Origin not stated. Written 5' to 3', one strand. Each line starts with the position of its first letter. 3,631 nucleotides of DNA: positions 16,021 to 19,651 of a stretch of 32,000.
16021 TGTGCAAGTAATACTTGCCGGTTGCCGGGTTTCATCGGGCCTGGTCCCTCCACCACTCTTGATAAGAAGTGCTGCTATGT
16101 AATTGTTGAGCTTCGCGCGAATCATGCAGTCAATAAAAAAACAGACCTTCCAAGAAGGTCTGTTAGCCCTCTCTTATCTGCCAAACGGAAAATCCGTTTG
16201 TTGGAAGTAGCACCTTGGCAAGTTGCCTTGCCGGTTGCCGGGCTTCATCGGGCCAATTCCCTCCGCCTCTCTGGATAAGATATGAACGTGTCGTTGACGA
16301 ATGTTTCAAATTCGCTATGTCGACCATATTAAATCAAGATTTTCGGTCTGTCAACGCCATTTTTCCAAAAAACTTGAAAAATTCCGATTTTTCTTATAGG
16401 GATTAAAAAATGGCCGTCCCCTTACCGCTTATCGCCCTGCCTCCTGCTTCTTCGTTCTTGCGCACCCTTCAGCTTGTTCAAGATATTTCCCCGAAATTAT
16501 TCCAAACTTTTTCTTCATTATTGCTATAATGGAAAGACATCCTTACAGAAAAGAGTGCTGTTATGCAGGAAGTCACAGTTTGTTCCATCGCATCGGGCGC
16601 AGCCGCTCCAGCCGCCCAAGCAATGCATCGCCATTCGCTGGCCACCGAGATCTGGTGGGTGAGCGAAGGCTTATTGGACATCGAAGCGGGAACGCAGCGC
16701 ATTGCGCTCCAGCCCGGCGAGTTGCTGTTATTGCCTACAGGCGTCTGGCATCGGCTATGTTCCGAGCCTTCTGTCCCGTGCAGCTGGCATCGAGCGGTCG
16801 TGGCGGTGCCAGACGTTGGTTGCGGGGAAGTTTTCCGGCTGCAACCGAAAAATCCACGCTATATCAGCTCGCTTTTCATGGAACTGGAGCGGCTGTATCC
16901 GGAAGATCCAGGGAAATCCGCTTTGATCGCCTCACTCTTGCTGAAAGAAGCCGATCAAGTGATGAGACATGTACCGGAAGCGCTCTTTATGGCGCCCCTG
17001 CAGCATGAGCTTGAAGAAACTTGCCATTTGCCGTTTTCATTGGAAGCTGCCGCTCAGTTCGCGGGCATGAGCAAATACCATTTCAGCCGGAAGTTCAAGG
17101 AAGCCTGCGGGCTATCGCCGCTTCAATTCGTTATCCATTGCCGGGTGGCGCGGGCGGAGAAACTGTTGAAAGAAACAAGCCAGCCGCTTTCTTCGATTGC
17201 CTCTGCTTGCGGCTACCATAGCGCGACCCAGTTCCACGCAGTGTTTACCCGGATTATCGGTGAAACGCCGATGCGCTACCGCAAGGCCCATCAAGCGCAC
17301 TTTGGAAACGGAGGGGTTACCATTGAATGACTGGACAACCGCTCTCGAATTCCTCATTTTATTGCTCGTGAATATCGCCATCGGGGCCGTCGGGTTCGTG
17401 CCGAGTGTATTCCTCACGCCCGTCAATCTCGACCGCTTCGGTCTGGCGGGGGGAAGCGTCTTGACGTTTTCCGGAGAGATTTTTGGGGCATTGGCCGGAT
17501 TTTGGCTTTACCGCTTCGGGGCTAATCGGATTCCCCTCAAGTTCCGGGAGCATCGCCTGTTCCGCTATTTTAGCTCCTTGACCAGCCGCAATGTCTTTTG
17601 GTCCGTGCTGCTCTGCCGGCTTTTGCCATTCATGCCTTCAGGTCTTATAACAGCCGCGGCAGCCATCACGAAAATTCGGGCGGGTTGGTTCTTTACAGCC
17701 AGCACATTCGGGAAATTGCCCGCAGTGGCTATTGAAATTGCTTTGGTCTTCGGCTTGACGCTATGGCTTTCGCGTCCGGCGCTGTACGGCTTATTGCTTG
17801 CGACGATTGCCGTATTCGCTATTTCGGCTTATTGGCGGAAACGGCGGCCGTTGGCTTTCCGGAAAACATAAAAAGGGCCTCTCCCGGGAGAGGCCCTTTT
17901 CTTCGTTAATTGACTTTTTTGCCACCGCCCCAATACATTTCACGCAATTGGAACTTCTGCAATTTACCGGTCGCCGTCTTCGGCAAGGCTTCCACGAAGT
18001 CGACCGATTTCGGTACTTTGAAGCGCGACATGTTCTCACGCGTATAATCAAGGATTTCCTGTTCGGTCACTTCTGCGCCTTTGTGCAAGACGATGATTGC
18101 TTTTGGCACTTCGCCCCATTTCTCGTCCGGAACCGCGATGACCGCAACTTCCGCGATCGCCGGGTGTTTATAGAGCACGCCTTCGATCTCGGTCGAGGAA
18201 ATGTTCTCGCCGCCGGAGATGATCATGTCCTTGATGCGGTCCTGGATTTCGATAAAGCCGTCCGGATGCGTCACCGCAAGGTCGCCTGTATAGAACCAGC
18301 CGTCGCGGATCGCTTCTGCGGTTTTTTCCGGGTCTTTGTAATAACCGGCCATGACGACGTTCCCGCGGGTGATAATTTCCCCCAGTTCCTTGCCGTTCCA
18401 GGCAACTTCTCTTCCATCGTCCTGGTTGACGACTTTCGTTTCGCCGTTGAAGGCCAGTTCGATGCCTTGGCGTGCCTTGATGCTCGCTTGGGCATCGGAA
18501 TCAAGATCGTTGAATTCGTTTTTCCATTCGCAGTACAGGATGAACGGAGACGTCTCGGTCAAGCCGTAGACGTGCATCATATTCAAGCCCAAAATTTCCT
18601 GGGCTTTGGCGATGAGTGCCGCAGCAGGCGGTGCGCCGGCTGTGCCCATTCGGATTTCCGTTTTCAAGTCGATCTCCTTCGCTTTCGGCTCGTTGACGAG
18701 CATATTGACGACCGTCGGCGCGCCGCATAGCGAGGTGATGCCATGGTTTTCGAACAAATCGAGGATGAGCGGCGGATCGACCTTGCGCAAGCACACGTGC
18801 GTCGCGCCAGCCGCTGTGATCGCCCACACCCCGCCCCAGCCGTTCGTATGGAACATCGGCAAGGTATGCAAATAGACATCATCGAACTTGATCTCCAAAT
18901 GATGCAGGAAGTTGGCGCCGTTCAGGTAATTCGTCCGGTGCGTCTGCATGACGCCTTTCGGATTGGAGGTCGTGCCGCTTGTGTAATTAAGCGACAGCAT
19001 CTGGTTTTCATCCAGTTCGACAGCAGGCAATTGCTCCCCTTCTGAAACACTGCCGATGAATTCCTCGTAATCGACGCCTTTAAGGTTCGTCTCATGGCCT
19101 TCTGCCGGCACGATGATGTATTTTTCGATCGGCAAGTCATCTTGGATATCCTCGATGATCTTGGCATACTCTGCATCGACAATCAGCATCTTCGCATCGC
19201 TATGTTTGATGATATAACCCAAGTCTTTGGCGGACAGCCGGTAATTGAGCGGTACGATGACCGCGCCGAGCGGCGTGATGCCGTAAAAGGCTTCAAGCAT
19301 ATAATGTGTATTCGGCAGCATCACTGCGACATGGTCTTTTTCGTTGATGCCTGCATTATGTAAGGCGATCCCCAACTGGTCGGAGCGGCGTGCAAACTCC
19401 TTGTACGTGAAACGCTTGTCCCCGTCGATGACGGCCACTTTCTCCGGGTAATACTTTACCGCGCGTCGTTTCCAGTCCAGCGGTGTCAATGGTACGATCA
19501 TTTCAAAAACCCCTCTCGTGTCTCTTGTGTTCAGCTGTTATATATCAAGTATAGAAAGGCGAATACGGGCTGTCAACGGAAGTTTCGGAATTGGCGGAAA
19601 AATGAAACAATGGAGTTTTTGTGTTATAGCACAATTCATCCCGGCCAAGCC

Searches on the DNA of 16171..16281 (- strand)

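Call 19: build_rna_model(alignment_id=A1, structure=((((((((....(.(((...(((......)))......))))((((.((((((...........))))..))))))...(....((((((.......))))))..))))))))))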
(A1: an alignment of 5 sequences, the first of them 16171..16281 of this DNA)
Model R1 built from alignment A1 (5 sequences, 114 columns); structure: as given.
model positions 110; base pairs 32; branch points 2; effective number of sequences 1.36; information 0.589 bits per position. Calibrated on 0.2 Mb of random sequence (short: E-values are rough).
structure used (alignment columns):
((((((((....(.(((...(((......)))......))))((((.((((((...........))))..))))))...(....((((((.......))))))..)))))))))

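Call 20: search_with_rna_model(model_id=R1, sources=[window, L001, L003, L004, L005, L006, L007, L008, L009, L010, L011, L012, L013, L014, L015, L016, L017, L018, L019, L020, L021, L022, L023, L024, L025, L026, L027, L028, L029, L030, L031, L032, L033, L034, L035, L036, L037, L038, L039, L040, L041, L042, L043, L044, L045, L046, L047, L048, L049, L050, L051, L052, L053, L054, L055, L056, L057, L058, L059, L060, L061, L062, L063, L064, L065, L066, L067, L068, L069, L070, L071, L072, L073, L074, L075, L076, L077, L078, L079, L080, L081, L082, L083], max_evalue=0.001)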
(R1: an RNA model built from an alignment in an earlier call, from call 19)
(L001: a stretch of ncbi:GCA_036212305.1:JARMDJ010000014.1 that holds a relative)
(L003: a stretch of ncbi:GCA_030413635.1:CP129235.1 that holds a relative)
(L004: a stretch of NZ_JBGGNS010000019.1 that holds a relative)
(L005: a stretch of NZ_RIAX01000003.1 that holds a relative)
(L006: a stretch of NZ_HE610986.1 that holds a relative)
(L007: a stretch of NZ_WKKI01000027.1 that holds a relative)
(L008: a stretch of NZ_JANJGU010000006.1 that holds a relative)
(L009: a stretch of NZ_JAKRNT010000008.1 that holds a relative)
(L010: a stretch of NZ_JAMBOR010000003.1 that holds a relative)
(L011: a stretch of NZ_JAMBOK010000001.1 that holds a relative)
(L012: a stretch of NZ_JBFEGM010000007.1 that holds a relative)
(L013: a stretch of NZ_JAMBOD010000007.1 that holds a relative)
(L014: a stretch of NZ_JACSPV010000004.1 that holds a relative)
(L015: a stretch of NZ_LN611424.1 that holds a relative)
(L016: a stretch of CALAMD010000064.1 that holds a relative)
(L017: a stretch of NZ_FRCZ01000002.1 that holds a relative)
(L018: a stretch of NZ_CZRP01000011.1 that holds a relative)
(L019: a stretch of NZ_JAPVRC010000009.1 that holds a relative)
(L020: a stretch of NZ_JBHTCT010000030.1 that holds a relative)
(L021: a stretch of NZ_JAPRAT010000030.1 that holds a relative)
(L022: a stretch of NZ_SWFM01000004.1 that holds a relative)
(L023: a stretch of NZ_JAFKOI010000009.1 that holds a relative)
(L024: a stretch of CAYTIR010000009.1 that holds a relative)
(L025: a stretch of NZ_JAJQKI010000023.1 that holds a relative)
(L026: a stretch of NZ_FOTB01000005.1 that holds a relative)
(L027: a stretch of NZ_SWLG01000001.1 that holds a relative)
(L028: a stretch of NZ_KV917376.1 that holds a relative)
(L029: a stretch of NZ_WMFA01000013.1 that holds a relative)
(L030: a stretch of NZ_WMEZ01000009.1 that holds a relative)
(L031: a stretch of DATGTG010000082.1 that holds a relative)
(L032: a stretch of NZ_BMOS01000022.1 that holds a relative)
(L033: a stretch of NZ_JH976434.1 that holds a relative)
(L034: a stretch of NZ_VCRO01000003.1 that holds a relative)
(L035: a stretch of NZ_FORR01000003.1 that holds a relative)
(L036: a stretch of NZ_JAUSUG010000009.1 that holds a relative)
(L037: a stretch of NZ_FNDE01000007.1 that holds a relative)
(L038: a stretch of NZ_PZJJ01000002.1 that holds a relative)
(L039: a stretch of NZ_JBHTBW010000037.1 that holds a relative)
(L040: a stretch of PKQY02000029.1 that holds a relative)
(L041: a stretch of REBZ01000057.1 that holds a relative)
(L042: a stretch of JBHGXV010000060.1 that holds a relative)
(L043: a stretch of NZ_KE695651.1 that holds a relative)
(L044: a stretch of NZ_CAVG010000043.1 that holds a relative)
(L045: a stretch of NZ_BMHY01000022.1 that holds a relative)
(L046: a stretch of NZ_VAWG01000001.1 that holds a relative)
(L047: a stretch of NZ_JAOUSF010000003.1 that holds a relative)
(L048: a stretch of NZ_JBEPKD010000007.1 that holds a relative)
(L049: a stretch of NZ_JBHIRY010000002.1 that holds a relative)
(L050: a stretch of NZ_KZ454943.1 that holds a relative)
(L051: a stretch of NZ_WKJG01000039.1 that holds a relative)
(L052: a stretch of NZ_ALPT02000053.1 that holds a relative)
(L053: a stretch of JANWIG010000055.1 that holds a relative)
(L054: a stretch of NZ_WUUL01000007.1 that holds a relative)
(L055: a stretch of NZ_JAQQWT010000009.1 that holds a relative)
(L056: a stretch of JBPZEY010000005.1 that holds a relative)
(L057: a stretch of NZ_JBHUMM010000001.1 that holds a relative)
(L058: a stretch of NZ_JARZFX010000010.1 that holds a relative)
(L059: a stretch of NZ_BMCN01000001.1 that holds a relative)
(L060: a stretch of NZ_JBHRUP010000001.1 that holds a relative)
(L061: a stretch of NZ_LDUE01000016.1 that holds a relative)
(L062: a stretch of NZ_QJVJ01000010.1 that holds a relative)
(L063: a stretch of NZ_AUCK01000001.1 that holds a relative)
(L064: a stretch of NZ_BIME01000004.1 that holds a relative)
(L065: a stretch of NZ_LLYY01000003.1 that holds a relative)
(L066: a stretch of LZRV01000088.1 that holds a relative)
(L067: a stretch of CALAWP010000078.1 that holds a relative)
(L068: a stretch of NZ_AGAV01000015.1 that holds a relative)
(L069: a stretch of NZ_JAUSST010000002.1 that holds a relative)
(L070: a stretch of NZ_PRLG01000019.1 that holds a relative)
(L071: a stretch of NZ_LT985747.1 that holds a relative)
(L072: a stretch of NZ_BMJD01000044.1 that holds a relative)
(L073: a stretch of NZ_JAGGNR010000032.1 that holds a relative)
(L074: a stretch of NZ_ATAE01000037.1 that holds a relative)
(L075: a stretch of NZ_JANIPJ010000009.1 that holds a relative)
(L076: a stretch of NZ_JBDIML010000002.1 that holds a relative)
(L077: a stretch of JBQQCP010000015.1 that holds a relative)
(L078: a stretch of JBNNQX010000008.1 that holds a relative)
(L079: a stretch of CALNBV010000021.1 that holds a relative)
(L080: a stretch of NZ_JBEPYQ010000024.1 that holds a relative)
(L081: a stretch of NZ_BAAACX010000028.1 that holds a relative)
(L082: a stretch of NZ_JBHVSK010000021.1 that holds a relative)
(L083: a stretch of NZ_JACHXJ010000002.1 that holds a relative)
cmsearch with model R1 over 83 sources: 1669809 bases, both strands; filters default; matches with E-value up to 0.001: 60.
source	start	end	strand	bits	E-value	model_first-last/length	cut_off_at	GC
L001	3386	3496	+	116.1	3e-26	1-110/110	no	0.46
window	15980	16088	-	113.8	1.2e-25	1-110/110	no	0.52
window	16171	16281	-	110.7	7.7e-25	1-110/110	no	0.53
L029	5294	5404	+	110.6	7.9e-25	1-110/110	no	0.49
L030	5297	5407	+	109.5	1.5e-24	1-110/110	no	0.48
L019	5391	5501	+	107.4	5.2e-24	1-110/110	no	0.49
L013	5191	5304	+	107.2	6.1e-24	1-110/110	no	0.52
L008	7195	7305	+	107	6.5e-24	1-110/110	no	0.48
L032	3616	3727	+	106.9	7e-24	1-110/110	no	0.45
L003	5160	5272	+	106.3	9.9e-24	1-110/110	no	0.46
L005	6919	7029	+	105.9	1.2e-23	1-110/110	no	0.52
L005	7140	7250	+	105.6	1.5e-23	1-110/110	no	0.54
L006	9659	9768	+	105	2.2e-23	1-110/110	no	0.45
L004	9644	9752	+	104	3.9e-23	1-110/110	no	0.57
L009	7105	7217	+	103.8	4.5e-23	1-110/110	no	0.5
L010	5243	5358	+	103.5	5.4e-23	1-110/110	no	0.51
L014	5149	5258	+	103.1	6.7e-23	1-110/110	no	0.45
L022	5360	5470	+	101.3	2e-22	1-110/110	no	0.49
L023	5368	5478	+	101.3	2e-22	1-110/110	no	0.49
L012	7112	7224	+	100.8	2.7e-22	1-110/110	no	0.47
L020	7016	7127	+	99.9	4.5e-22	1-110/110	no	0.59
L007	5361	5472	+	99.5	5.7e-22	1-110/110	no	0.51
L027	5265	5378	+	99.1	7.3e-22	1-110/110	no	0.47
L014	5328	5442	+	98.3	1.2e-21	1-110/110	no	0.45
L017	5257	5364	+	97.8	1.6e-21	1-110/110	no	0.51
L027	2478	2591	+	97.4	1.9e-21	1-110/110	no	0.5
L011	7111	7224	+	97.3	2.1e-21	1-110/110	no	0.46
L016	1559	1674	+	96.7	3e-21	1-110/110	no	0.47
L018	5187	5293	+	96.5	3.3e-21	1-110/110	no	0.51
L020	7198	7306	+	96.3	3.7e-21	1-110/110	no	0.53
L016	1312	1428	+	96.1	4.1e-21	1-110/110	no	0.42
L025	11849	11961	+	95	8e-21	1-110/110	no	0.5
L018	11657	11761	+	94.9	8.6e-21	1-110/110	no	0.44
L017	11800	11904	+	94.3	1.2e-20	1-110/110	no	0.42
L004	9827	9934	+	92.2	4.2e-20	1-110/110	no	0.55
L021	5336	5438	+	91.3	7.1e-20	1-110/110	no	0.39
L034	3938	4046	+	91.3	7.2e-20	1-110/110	no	0.53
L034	5232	5338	+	91.1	7.9e-20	1-110/110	no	0.56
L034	3638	3746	+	91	8.8e-20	1-110/110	no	0.51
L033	5324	5429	+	90.4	1.2e-19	1-110/110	no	0.44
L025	2496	2607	+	89.3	2.4e-19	1-110/110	no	0.48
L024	7914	8025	+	88.3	4.3e-19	1-110/110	no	0.48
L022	2585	2695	+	87.7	5.9e-19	1-110/110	no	0.51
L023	2610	2720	+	87.7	5.9e-19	1-110/110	no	0.51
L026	7913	8023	+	87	9e-19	1-110/110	no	0.48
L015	3902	4009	+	86.9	9.5e-19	1-110/110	no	0.51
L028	4359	4474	+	86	1.7e-18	1-110/110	no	0.49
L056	5286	5402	+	84.7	3.6e-18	1-110/110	no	0.53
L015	5304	5412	+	83.9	5.8e-18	1-110/110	no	0.5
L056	4998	5105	+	82.9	1e-17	1-110/110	no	0.54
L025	5099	5193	+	82.5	1.3e-17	1-110/110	no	0.47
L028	2635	2752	+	82.3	1.4e-17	1-110/110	no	0.52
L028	3002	3119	+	82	1.7e-17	1-110/110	no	0.53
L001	3104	3204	+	79.1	9.8e-17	1-110/110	no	0.46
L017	5068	5185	+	68.7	4.6e-14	1-110/110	no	0.47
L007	5078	5183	+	67.3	1e-13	1-110/110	no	0.44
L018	4817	4935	+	66.7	1.5e-13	1-110/110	no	0.46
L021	5149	5252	+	54.3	2.3e-10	1-110/110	no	0.42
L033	5077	5179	+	54.2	2.4e-10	1-110/110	no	0.46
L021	4914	5018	+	47.5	1.3e-08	1-110/110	no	0.43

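Call 29: search_with_rna_model(model_id=R1, sources=[L084, L085, L086, L087], max_evalue=0.01)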
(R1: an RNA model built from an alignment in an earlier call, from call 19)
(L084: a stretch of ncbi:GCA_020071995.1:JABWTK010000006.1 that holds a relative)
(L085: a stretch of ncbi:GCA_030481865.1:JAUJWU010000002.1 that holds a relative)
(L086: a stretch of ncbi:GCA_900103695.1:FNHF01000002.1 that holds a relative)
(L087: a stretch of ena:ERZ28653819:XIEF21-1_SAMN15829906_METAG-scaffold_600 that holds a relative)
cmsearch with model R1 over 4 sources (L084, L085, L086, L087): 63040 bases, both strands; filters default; matches with E-value up to 0.01: 6.
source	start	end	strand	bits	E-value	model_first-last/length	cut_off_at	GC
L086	7188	7297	+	87.2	3.1e-20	1-110/110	no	0.45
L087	6927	7033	+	85.5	8.6e-20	1-110/110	no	0.4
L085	7697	7805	+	83.3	3.1e-19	1-110/110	no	0.46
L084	7797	7905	+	80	2.2e-18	1-110/110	no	0.49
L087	6693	6799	-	70.4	6.3e-16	1-110/110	no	0.44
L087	4442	4549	-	40.2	3.7e-08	1-110/110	no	0.41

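Call 65: search_with_rna_model(model_id=R1, sources=[L088, L089, L090, L091], max_evalue=0.01)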
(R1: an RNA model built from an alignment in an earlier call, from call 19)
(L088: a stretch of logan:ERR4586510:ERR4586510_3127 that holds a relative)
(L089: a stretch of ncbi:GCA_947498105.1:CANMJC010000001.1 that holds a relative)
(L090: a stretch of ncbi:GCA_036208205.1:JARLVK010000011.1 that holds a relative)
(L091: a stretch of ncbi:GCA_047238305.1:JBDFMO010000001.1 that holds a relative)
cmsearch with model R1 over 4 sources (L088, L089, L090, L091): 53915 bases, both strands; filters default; matches with E-value up to 0.01: 5.
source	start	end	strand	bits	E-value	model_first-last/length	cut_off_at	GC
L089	7823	7931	+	108.8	7.2e-26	1-110/110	no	0.54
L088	3716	3824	+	106.3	3.3e-25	1-110/110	no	0.54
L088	3524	3632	+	104.5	9.4e-25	1-110/110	no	0.53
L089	7634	7743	+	103.3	1.9e-24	1-110/110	no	0.54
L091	4852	4952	+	73.2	1e-16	1-110/110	no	0.49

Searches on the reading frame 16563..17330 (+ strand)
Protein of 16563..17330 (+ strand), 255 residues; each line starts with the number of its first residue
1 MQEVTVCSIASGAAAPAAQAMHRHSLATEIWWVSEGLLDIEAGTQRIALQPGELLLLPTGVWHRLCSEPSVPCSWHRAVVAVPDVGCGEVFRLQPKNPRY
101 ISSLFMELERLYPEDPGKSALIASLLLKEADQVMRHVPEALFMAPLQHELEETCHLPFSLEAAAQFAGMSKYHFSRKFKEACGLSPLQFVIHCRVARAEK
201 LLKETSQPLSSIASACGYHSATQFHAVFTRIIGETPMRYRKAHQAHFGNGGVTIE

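Call 3: search_protein_families(library=pfam, proteins=[window:16563-17330:+])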
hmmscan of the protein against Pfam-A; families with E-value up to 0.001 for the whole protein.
window:16563-17330:+ (255 aa): 5 families
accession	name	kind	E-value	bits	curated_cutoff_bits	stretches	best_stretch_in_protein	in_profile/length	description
PF12833.13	HTH_18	-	6e-23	81.4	33.6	1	164-241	2-79/80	Helix-turn-helix domain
PF00165.29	HTH_AraC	-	3.2e-18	65.8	26.6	2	158-189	9-40/42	Bacterial regulatory helix-turn-helix proteins, AraC family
PF07883.17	Cupin_2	-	1e-07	32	27.2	1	15-75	11-66/70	Cupin domain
PF02311.25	AraC_binding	-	2.3e-05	24.6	21.1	1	20-75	17-71/135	AraC-like ligand binding domain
PF12852.13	Cupin_6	-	6.7e-05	23.2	26.7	1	28-90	35-99/183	Cupin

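Call 4: search_protein_families(library=ncbifam, proteins=[window:16563-17330:+])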
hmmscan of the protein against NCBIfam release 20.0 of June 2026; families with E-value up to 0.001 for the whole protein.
window:16563-17330:+ (255 aa): 32 families (the best 25 are shown)
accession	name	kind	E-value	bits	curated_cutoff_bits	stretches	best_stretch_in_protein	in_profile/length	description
NF006902.0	PRK09393.1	equivalog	1.8e-18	66.8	425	1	133-245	209-324/327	transcriptional regulator FtrA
NF040475.1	chlor_reg_RclR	equivalog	1.8e-16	60.3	400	1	151-244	187-280/284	reactive chlorine-specific transcriptional regulator RclR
NF007860.0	PRK10572.1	equivalog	1.5e-13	50.3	208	1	40-244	62-286/292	arabinose operon transcriptional regulator AraC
NF047455.1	TF_Staph_AryK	equivalog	9.2e-12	44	850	1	151-245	167-261/759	transcriptional regulator AryK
NF049932.1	TranspRegBtr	equivalog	3.1e-11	42.5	900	1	158-244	181-267/531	bacillibactin transport transcriptional regulator Btr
NF012228.1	RobA_TF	equivalog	4e-11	42.9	380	1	149-244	11-106/286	MDR efflux pump AcrAB transcriptional activator RobA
NF012144.2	ramA_TF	equivalog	8.3e-11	42.3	180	1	150-243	14-107/108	RamA family antibiotic efflux transcriptional regulator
NF010025.2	PRK13500.1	equivalog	1.5e-10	41.1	525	1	146-244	181-279/282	HTH-type transcriptional activator RhaR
NF052371.1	TransRegGbdRPseu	equivalog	1.5e-10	40.7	480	1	151-246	235-330/365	choline metabolism transcriptional regulator GbdR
NF047788.1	TransRegPocR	equivalog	2.1e-10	40.4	500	1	159-244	207-292/296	transcriptional regulator PocR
NF010026.0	PRK13501.1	equivalog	2.9e-10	39.8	363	1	141-242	180-277/290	HTH-type transcriptional activator RhaR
NF007584.0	PRK10219.1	equivalog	3.7e-10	40.1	174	1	147-241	11-105/107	superoxide response transcriptional regulator SoxS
NF049968.1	QhpR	equivalog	1.2e-09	37.8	250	1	154-240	199-284/284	AraC-like transcriptional regulator QhpR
NF011701.0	PRK15121.1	equivalog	1.4e-09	37.9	426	1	148-244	12-108/289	MDR efflux pump AcrAB transcriptional activator RobA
NF010027.0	PRK13502.1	equivalog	1.8e-09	37.5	384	1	149-242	184-277/282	HTH-type transcriptional activator RhaR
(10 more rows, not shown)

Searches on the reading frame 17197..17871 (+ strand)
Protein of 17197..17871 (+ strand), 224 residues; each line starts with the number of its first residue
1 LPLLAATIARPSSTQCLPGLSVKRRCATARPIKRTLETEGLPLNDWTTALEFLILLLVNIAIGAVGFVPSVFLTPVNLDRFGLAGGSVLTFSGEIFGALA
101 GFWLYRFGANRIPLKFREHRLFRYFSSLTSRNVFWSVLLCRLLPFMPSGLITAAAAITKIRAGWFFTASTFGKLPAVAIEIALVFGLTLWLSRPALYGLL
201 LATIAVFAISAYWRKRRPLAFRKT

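Call 70: search_protein_families(library=pfam, proteins=[window:17197-17871:+], max_evalue=0.00001)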
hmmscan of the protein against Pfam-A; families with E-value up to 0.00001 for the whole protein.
window:17197-17871:+ (224 aa): 1 family
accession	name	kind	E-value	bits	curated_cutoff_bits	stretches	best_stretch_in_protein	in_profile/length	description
PF09335.16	VTT_dom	-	3.1e-14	53.9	33.9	1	69-182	2-119/123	VTT domain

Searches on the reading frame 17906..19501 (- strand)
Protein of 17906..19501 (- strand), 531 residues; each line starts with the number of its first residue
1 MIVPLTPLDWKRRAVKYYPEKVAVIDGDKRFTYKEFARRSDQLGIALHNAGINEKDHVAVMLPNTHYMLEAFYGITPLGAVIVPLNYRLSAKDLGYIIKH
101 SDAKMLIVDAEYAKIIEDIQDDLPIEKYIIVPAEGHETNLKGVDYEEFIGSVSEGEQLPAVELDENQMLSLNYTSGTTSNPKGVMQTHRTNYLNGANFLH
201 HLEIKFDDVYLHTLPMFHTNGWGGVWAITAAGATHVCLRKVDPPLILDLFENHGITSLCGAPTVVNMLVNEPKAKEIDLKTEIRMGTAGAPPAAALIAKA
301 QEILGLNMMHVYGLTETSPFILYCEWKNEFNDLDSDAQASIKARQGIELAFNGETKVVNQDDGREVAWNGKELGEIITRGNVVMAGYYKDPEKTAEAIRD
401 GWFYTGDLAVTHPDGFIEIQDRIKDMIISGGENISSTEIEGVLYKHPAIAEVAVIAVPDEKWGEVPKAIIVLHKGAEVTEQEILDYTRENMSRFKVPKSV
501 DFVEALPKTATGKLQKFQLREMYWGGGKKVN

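Call 3: search_protein_families(library=pfam, proteins=[window:17906-19501:-])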
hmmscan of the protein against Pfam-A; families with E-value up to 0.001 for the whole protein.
window:17906-19501:- (531 aa): 2 families
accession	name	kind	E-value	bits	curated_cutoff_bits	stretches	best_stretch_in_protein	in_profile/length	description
PF00501.34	AMP-binding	-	3.5e-85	286.6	29.9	1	13-388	3-384/384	AMP-binding enzyme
PF13193.12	AMP-binding_C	-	2.6e-24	86.4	24.5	1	438-513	1-76/76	AMP-binding enzyme C-terminal domain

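Call 4: search_protein_families(library=ncbifam, proteins=[window:17906-19501:-])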
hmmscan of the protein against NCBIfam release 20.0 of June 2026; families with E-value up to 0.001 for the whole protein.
window:17906-19501:- (531 aa): 106 families (the best 25 are shown)
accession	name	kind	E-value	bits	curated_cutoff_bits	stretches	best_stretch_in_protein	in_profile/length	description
NF006020.0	PRK08162.1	subfamily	7.5e-187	622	677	1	3-522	17-537/545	acyl-CoA synthetase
NF004837.0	PRK06187.1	subfamily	7.2e-158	526.1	476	1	12-529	15-528/531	long-chain-fatty-acid--CoA ligase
NF006182.0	PRK08316.1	subfamily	4e-121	405.1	663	1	9-523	15-517/523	fatty acyl-CoA synthetase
NF005426.0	PRK07008.1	equivalog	4.9e-106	355.5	822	1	25-523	37-535/545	3-(methylthio)propionyl-CoA ligase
NF005801.1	PRK07656.1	equivalog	3.9e-102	342.4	657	1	13-520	9-500/500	FadD3 family acyl-CoA ligase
NF004674.0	PRK06018.1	subfamily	9.7e-101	338.1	766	1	29-523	38-534/544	long-chain-fatty-acid--CoA ligase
NF004808.0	PRK06155.1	equivalog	4.4e-95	319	722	1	13-522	29-521/542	ATP-dependent acyl-CoA ligase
NF005307.0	PRK06839.1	equivalog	3.9e-94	316.1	748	1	14-521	11-491/496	o-succinylbenzoate--CoA ligase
NF005676.0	PRK07470.1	equivalog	6.2e-93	312.2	774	1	13-522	28-528/544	acyl-CoA synthetase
NF009233.0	PRK12583.1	subfamily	6.7e-92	308.7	832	1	14-522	27-549/558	fatty acid CoA ligase family protein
NF006181.0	PRK08314.1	subfamily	8.2e-90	301.6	705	1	13-522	32-553/563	long-chain-fatty-acid--CoA ligase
NF002966.0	PRK03640.1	equivalog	1e-89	301.4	556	1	9-521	6-478/483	o-succinylbenzoate--CoA ligase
NF004114.0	PRK05605.1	equivalog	1.3e-85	287.9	766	2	145-522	198-568/575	long-chain-fatty-acid--CoA ligase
NF052269.1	Staph_lig_FadD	equivalog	6.4e-85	285.4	650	1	8-522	3-492/499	long-chain-fatty-acid--CoA ligase FadD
NF005857.1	PRK07786.1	exception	7e-85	285.5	733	1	17-523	21-512/513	fatty-acid--CoA ligase FadD5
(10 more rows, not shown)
